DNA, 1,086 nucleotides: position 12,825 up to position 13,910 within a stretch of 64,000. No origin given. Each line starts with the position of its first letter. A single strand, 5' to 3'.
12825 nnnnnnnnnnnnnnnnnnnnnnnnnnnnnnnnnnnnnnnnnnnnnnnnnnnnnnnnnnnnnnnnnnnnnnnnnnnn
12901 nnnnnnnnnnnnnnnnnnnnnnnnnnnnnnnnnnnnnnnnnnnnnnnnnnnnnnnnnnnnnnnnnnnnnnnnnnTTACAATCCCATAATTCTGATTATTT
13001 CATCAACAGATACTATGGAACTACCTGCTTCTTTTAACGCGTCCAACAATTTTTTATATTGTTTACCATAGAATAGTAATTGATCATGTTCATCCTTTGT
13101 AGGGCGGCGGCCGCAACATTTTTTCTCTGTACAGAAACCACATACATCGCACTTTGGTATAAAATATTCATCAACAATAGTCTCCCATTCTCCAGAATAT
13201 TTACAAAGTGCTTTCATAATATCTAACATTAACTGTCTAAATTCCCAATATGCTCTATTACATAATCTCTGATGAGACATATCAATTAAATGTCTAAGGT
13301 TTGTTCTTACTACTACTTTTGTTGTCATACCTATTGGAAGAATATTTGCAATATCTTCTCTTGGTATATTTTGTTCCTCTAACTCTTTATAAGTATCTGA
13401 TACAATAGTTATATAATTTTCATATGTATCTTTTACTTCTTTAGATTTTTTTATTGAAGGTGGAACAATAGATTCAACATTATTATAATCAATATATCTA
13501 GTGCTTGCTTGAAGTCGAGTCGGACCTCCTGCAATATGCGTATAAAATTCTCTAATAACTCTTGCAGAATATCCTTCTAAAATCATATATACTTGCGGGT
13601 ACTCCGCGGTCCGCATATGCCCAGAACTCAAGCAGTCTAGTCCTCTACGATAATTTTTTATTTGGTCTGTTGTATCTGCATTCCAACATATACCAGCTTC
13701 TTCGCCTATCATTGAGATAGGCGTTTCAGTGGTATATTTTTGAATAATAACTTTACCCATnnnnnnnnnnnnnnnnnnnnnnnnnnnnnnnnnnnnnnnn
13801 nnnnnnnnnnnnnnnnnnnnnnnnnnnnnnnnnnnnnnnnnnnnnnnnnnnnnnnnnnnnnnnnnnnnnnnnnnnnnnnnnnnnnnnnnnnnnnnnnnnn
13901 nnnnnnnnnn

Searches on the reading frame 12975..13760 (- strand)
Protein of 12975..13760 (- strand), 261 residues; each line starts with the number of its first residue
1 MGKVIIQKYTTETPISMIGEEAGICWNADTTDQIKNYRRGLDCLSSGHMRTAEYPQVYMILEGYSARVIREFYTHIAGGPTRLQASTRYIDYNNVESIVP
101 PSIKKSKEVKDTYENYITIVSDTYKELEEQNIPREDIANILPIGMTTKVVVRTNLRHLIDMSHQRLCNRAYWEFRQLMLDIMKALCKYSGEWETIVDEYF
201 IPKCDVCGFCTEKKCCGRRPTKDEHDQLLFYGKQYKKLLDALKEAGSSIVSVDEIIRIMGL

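Call 54: search_protein_families(library=phrogs, proteins=[window:12975-13760:-], max_evalue=0.00001)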
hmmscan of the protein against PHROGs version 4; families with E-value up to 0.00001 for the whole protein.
window:12975-13760:- (261 aa): 2 families
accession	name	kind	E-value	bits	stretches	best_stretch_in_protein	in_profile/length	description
phrog_85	-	DNA, RNA and nucleotide metabolism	6.5e-13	49.1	1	42-188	417-575/866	thymidylate synthase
phrog_35637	-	DNA, RNA and nucleotide metabolism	7.4e-06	26.2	1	84-215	165-291/366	thymidylate synthase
